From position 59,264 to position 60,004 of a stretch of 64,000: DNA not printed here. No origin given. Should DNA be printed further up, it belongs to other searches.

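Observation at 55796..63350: Mirror-duplicated SDR + DUF2141 modules around back-to-back TetR genes, extended by DUF4345-like/MFS/GST/MAPEG/SDR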

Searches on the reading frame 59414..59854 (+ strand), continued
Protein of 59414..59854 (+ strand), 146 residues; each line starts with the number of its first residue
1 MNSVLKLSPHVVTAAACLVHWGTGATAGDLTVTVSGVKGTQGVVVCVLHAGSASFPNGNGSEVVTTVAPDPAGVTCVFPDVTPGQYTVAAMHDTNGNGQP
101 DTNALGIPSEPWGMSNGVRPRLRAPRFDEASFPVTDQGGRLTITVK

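Call 29: search_protein_families(library=pfam, proteins=[L051:7154-7714:-, L054:1932-7739:-, L018:2256-4445:+, L007:2190-3935:+, L041:541-1149:+, L059:6398-7627:-, L044:4817-5731:-, L027:6677-7555:+, L021:3453-5012:+, L007:5439-6701:+], max_evalue=0.001)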
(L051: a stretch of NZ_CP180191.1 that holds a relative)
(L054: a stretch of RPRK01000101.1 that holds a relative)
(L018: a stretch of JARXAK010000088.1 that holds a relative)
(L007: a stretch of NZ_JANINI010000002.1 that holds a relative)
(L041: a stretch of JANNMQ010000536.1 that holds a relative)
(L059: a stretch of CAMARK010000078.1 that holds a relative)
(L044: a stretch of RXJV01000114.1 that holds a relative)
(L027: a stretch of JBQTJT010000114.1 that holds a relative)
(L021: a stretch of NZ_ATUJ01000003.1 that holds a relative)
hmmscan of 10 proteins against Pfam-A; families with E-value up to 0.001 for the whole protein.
L051:7154-7714:- (186 aa): 1 family
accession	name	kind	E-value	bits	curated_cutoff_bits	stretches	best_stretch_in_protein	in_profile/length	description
PF03992.22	ABM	-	4.2e-07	30.5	23.1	1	71-143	3-77/78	Antibiotic biosynthesis monooxygenase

L054:1932-7739:- (1935 aa): 1 family
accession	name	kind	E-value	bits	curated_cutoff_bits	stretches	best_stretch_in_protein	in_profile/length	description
PF00873.25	ACR_tran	-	4e-157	525.2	28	1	897-1899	3-1018/1021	AcrB/AcrD/AcrF family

L018:2256-4445:+ (729 aa): 0 families

L007:2190-3935:+ (581 aa): 5 families
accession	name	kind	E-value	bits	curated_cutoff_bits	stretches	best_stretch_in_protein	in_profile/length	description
PF00664.28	ABC_membrane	-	3.8e-50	171.5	28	1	22-289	1-270/274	ABC transporter transmembrane region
PF00005.33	ABC_tran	-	1.9e-32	113.2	25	1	358-507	1-137/137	ABC transporter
PF02463.25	SMC_N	-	9.9e-07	28.8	40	1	478-551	136-213/220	RecF/RecN/SMC N terminal domain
PF13191.12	AAA_16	-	9.1e-05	23.5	32.6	1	365-526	19-160/167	AAA ATPase domain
PF13401.12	AAA_22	-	0.00015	22.5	27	1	371-432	8-33/130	AAA domain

L041:541-1149:+ (202 aa): 0 families

L059:6398-7627:- (409 aa): 0 families

L044:4817-5731:- (304 aa): 3 families
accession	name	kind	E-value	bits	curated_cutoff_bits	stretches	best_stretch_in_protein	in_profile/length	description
PF03466.25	LysR_substrate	-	2.7e-35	122.1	28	1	90-293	3-205/209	LysR substrate binding domain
PF00126.33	HTH_1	-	1.5e-19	70.1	26.6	1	6-63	2-59/60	Bacterial regulatory helix-turn-helix protein, lysR family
PF25213.1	HVO_A0261_N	-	0.00067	19.9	35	0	24-79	31-83/86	HVO_A0261 N-terminal domain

L027:6677-7555:+ (292 aa): 0 families

L021:3453-5012:+ (519 aa): 7 families
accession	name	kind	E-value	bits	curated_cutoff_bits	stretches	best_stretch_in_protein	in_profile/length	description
PF13365.12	Trypsin_2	-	6.9e-38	131.1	27.6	1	139-272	1-144/144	Trypsin-like peptidase domain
PF13180.12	PDZ_2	-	2.4e-25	89.1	27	2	284-400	3-79/80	PDZ domain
PF17820.7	PDZ_6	-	9.3e-20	70.6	27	2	341-390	6-54/54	PDZ domain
PF00089.32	Trypsin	-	2.6e-19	70.3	20.6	1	137-284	25-206/220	Trypsin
PF00595.29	PDZ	-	1.1e-16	61.4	23.2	2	419-494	8-73/81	PDZ domain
PF14685.13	PDZ_Tricorn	-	1.3e-05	25.6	25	0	340-397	27-84/88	Tricorn protease PDZ domain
PF10459.15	Peptidase_S46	-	0.00034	19.9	22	0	249-273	626-650/698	Peptidase S46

L007:5439-6701:+ (420 aa): 0 families

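Call 42: predict_structure(alignment_id=A2)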
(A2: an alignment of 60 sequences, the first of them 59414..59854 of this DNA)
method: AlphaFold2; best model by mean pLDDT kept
length: 146 residues; sequences in the alignment: 60
mean_pLDDT: 88.4   pTM: 0.77
mean pLDDT of the five models: 88.4, 87.4, 87.4, 86.7, 86.2
residues with pLDDT >= 90: 95; 70-90: 38; 50-70: 12; < 50: 1
segments of 3 or more residues with pLDDT < 50: none
pLDDT, mean of each block of 10 residues (from residue 1): 68 71 81 97 96 83 89 97 95 91 89 90 91 96 96
secondary structure, 60 per line:
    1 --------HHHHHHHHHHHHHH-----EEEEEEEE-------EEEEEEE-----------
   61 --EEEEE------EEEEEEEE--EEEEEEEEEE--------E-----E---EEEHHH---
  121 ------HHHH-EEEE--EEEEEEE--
elements in order: H9-22 E28-35 E43-49 E63-67 E74-81 E84-93 E112-114 H127-130 E132-135 E138-144
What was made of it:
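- Tried and rejected: The AlphaFold model is confident (pLDDT 88.4, call 42).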

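Call 45: fold_search(model_id=the predicted structure, library=pdb)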
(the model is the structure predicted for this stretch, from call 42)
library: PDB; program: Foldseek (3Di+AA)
matches with E <= 10: 918; with E <= 0.001: 0
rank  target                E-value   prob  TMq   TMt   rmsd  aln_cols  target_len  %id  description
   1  5wec_A                1.2e-02  0.90  0.33  0.40   8.5       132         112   10  Structure of an alternative pilotin from the type II secretion system of Vibrio cholerae (released 2018-07-11)
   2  8bdw_A                2.1e-02  0.92  0.33  0.45   6.7       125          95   17  Crystal structure of CnaB2 domain from Lactobacillus plantarum (released 2023-02-22)
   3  6nal_A                2.8e-02  0.38  0.26  0.11  11.2       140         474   15  Crystal Structure of Gram Negative Toxin (released 2019-12-04)
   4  5wec_B                3.0e-02  0.98  0.41  0.50   4.8       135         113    9  Structure of an alternative pilotin from the type II secretion system of Vibrio cholerae (released 2018-07-11)
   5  8wxd_A                3.0e-02  0.87  0.33  0.13  13.4       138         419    9  Crystal Structure of shaft pilin PilA from Streptococcus sanguinis (released 2025-05-07)
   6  9cod_A                3.0e-02  0.80  0.32  0.40   7.4       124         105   12  C15 symmetrized DEV collar (released 2024-10-16)
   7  8wgg                  3.3e-02  0.66  0.30  0.13  14.0       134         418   10  Crystal structure of basal pilin PilB from Streptococcus sanguinis (released 2025-03-26)
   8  4bug_B                3.9e-02  0.30  0.22  0.11  11.7       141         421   11  Pilus-presented adhesin, Spy0125 (Cpa), Cys426Ala mutant (released 2013-10-09)
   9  4jde_B                3.9e-02  0.28  0.24  0.24  10.9       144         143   12  Crystal structure of PUD-1/PUD-2 heterodimer (released 2013-11-06)
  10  4v4c_B                4.4e-02  0.96  0.33  0.20   4.7       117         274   18  Crystal Structure of Pyrogallol-Phloroglucinol Transhydroxylase from Pelobacter acidigallici (released 2014-07-09)
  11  2ww8                  4.7e-02  0.87  0.31  0.07   7.5       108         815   17  Structure of the pilus adhesin (RrgA) from Streptococcus pneumoniae (released 2010-01-19)
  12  8bdw_H                4.9e-02  0.72  0.30  0.41  10.7       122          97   16  Crystal structure of CnaB2 domain from Lactobacillus plantarum (released 2023-02-22)
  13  3qwq_B                5.2e-02  0.89  0.32  0.44   9.5       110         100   15  Crystal structure of the extracellular domain of the epidermal growth factor receptor in complex with an adnectin (released 2012-02-01)
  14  5imy_B                5.5e-02  0.14  0.21  0.09  13.3       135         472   15  Trapped Toxin (released 2016-08-24)
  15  4ecn                  7.3e-02  0.80  0.35  0.08   7.6       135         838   12  Crystal structure of a leucine-rich repeat protein (BT_0210) from Bacteroides thetaiotaomicron VPI-5482 at 2.80 A resolu (released 2012-05-23)
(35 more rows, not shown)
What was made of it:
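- Closest known: CnaB / SdrD-B type beta-sandwich domains. Same: Among the best, though non-significant, fold matches (call 45).
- Closest known: CnaB / SdrD-B type beta-sandwich domains. Different: The best Foldseek E-value is 0.012 and TM-scores are 0.41 or less when normalised to the query (call 45).
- The weak fold matches are to CnaB, pilin and pilotin beta-sandwiches (call 45).
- Tried and rejected: Against the PDB nothing reaches E<=0.001, and the best matches are generic beta-sandwiches with TM-scores of 0.41 or less (call 45).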

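Call 48: find_encoding_contigs(protein=P0007, flank=8000, max_places=3)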
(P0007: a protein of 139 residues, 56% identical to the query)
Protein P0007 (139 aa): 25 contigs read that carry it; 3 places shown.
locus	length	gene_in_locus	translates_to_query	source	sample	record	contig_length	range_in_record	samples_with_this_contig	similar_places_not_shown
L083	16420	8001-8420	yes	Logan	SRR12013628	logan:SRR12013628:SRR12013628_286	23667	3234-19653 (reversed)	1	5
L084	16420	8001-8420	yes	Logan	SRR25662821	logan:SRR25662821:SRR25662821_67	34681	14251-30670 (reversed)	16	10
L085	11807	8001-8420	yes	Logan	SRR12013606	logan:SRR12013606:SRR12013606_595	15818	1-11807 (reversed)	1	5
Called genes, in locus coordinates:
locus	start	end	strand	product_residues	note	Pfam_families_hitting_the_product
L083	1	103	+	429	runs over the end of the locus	PF00275:EPSP_synthase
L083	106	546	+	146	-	PF11164:DUF2948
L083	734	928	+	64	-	-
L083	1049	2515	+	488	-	PF02133:Transp_cyt_pur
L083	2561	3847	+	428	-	PF00815:Histidinol_dh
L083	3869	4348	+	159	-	PF06793:UPF0262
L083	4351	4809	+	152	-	PF01451:LMWPc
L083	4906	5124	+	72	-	PF01176:eIF-1a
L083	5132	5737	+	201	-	PF02545:Maf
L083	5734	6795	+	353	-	PF10150:RNase_E_G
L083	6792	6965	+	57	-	PF03884:YacG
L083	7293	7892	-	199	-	PF00440:TetR_N, PF13305:TetR_C_33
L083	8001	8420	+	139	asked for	PF09912:DUF2141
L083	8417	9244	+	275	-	PF00106:adh_short, PF01370:Epimerase, PF08659:KR, PF13561:adh_short_C2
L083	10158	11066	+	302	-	PF01618:MotA_ExbB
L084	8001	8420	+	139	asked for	PF09912:DUF2141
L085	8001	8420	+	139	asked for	PF09912:DUF2141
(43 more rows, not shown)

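Call 49: find_encoding_contigs(protein=P0016, flank=8000, max_places=2)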
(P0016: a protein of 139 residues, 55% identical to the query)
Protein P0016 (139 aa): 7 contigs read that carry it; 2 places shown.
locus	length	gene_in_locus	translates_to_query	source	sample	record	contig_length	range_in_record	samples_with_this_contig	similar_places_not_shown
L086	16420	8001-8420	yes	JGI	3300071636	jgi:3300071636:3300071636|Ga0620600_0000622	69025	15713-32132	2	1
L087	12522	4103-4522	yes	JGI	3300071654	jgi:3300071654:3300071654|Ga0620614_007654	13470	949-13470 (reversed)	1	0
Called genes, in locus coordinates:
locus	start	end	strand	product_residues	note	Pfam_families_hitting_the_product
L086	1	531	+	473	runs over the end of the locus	PF13449:Phytase-like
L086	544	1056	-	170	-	PF07310:PAS_5 (weak)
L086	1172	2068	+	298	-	PF26654:DUF8217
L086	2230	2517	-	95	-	-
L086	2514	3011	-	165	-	PF03073:TspO_MBR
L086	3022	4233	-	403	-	PF01266:DAO (weak), PF01494:FAD_binding_3, PF03486:HI0933_like (faint), PF05834:Lycopene_cycl (faint), PF07992:Pyr_redox_2 (weak), PF12831:FAD_oxidored (weak), PF13450:NAD_binding_8 (weak)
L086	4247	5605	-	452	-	PF07690:MFS_1, PF03209:PUCC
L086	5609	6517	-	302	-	PF01040:UbiA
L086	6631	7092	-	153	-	PF00034:Cytochrom_C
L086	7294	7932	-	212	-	PF00440:TetR_N, PF13305:TetR_C_33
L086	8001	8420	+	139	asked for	PF09912:DUF2141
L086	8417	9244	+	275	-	PF00106:adh_short, PF01370:Epimerase, PF08659:KR, PF13561:adh_short_C2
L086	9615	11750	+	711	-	PF07715:Plug, PF00593:TonB_dep_Rec_b-barrel, PF25183:OMP_b-brl_4 (faint)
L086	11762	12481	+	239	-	PF00005:ABC_tran, PF13304:AAA_21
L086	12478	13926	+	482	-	PF12679:ABC2_membrane_2, PF12698:ABC2_membrane_3, PF12040:DUF3526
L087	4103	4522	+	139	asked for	PF09912:DUF2141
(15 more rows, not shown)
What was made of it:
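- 59414..59854 (+): DUF2141-2: diverged paralog of 146 aa, inserted between SDR2 and DUF4345. Its closest relatives (55-56% identity) lie in TetR<DUF2141>SDR cassettes (calls 48, 49).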

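Call 50: find_encoding_contigs(protein=P0001, flank=10000, max_places=3)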
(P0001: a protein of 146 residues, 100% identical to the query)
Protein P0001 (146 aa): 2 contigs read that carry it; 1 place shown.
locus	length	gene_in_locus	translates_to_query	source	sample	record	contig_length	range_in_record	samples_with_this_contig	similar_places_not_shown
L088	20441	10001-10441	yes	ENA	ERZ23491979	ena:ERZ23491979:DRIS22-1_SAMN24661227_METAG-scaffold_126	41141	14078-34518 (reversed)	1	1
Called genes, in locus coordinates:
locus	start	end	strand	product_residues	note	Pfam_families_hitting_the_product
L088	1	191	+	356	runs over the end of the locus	PF00528:BPD_transp_1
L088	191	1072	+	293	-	PF00528:BPD_transp_1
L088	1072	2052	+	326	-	PF00251:Glyco_hydro_32N, PF04616:Glyco_hydro_43 (faint), PF22847:Glyco_hydro_43_rel (faint)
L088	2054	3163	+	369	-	PF00005:ABC_tran, PF17912:OB_MalK (faint), PF08402:TOBE_2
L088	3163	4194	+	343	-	PF02826:2-Hacid_dh_C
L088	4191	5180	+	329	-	PF01408:GFO_IDH_MocA, PF03447:NAD_binding_3 (weak), PF22725:GFO_IDH_MocA_C3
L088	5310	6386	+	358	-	PF00248:Aldo_ket_red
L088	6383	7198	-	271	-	PF00106:adh_short, PF08659:KR, PF13561:adh_short_C2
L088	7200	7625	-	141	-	PF09912:DUF2141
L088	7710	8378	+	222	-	PF00440:TetR_N, PF13305:TetR_C_33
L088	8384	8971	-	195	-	PF00440:TetR_N, PF13305:TetR_C_33 (weak)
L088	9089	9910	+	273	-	PF00106:adh_short, PF01370:Epimerase, PF08659:KR, PF13561:adh_short_C2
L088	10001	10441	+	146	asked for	PF09912:DUF2141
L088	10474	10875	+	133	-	PF14248:DUF4345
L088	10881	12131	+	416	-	PF07690:MFS_1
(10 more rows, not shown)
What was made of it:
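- Checked: DUF2141-1 most likely starts at the ATG at 57038, giving 141 aa, as the public gene call has it (call 50).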

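Call 54: fold_search(model_id=the predicted structure, library=viral)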
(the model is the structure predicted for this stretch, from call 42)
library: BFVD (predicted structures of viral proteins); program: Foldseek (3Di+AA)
matches with E <= 10: 751; with E <= 0.001: 0
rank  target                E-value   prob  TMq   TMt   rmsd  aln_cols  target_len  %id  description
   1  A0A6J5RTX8            1.7e-03  0.99  0.34  0.22  15.2       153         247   10  Uncharacterized protein [uncultured Caudovirales phage]
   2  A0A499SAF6            3.2e-03  0.95  0.32  0.24  12.4       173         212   13  (no name in the UniProt tables at hand)
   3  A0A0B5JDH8            4.0e-03  0.85  0.26  0.15  18.4       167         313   13  Uncharacterized protein [Pandoravirus inopinatum]
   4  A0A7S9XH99            1.0e-02  0.97  0.37  0.16   9.0       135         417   11  Uncharacterized protein [Virus NIOZ-UU157]
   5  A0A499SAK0            1.2e-02  0.75  0.30  0.26   9.1       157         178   13  (no name in the UniProt tables at hand)
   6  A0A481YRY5            1.6e-02  0.44  0.26  0.17  16.4       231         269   12  Uncharacterized protein [Iridovirus LCIVAC01]
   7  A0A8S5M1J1            1.7e-02  0.84  0.32  0.17  10.9       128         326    9  DnaJ domain protein [Podoviridae sp. ctIi96]
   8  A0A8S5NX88            1.8e-02  1.00  0.38  0.17   6.0       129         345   15  Glycine-rich domain-containing protein [Siphoviridae sp. ctVzN31]
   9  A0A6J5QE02            1.8e-02  0.87  0.31  0.35  14.8       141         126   18  Uncharacterized protein [uncultured Caudovirales phage]
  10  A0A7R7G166            1.8e-02  0.75  0.29  0.17   9.8       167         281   14  (no name in the UniProt tables at hand)
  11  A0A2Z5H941            2.3e-02  0.85  0.34  0.07  11.6       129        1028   12  Tail fiber protein [Pseudomonas phage phCDa]
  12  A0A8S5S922            2.6e-02  0.99  0.36  0.09  10.6       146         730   14  Tail-collar fiber protein [Caudovirales sp. ctTVN2]
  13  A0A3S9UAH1            2.9e-02  0.98  0.35  0.28   6.7       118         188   10  Minor tail protein [Gordonia phage Dorito]
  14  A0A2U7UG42            2.9e-02  0.75  0.31  0.17  12.6       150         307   15  Uncharacterized protein [Pandoravirus macleodensis]
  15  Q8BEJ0                3.1e-02  0.69  0.28  0.23  13.8       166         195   10  Hemagglutinin [Vaccinia virus]
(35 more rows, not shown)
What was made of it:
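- Tried and rejected: The viral library gave nothing useful (call 54).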

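Call 68: search_protein_families(library=pfam, alignment_id=A3, max_evalue=0.001)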
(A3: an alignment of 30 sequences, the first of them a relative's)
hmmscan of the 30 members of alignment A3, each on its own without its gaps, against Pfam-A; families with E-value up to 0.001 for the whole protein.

A. member 1, L006:7212-7724:- (170 aa): 1 family
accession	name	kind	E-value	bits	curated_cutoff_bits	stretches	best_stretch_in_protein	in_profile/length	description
PF03992.22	ABM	-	1.9e-05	25.2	23.1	1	55-127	3-77/78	Antibiotic biosynthesis monooxygenase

B. families by the number of members that match (of 30 scanned): 21 families
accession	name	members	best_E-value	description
PF03992.22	ABM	8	4.2e-08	Antibiotic biosynthesis monooxygenase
PF00873.25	ACR_tran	1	4e-157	AcrB/AcrD/AcrF family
PF01434.24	Peptidase_M41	1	7.8e-72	Peptidase family M41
PF00004.35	AAA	1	5.5e-48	ATPase family associated with various cellular activities (AAA)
PF13437.12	HlyD_3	1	2e-17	HlyD family secretion protein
PF13738.12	Pyr_redox_3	1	2.4e-16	Pyridine nucleotide-disulphide oxidoreductase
PF00743.25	FMO-like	1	2.5e-15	Flavin-binding monooxygenase-like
PF16576.10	HlyD_D23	1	5.1e-15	Barrel-sandwich domain of CusB or HlyD membrane-fusion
PF07992.20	Pyr_redox_2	1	1.5e-14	Pyridine nucleotide-disulphide oxidoreductase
PF17862.7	AAA_lid_3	1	3.1e-13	AAA+ lid domain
PF06480.20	FtsH_ext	1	4.2e-13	FtsH Extracellular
PF13450.12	NAD_binding_8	1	8.8e-12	NAD(P)-binding Rossmann-like domain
PF13533.13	Biotin_lipoyl_2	1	3e-09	Biotin-lipoyl like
PF00890.30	FAD_binding_2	1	1.1e-06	FAD binding domain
PF01266.30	DAO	1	1.1e-06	FAD dependent oxidoreductase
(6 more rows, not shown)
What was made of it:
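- ABM is the divergent gene in 8 of 30 loci (call 68).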

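Call 77: search_protein_representatives(alignment_id=A2)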
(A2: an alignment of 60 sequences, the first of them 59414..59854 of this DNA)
Query: 60 sequences, 145 profile positions. Proteins with E-value up to 0.001 (for the whole library): 13810; up to 1e-10: 10348; up to 1e-30: 271. The best 150 are listed.
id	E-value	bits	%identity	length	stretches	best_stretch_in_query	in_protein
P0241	5.7e-80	282.5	-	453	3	24-143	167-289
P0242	7.8e-61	220.5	-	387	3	23-143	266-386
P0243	1.6e-59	216.2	-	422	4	15-143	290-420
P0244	1.2e-56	206.9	-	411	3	18-142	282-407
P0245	3.0e-54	199.1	-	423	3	9-140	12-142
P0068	4.8e-53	195.2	-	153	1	8-144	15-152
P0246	7.4e-52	191.4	-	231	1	9-145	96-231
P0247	1.2e-51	190.7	-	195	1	8-145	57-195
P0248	2.0e-51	190.0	-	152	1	8-145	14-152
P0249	8.6e-51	187.9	-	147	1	11-145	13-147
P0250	5.6e-50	185.2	-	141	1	10-144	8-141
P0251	1.0e-49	184.4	-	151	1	6-145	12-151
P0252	1.7e-49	183.7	-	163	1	6-145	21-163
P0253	5.4e-49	182.1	-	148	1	5-145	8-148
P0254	7.5e-49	181.6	-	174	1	9-145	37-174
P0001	1.6e-45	170.8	-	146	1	6-144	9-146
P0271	3.2e-42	160.1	-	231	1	12-144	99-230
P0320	4.1e-36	140.3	-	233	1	26-143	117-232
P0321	4.4e-36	140.2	-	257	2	22-131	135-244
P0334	3.5e-35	137.3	-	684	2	21-139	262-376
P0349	3.8e-34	133.9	-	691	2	9-143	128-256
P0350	4.1e-34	133.8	-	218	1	19-143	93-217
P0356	1.3e-33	132.2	-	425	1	10-144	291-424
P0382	7.2e-33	129.8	-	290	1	17-140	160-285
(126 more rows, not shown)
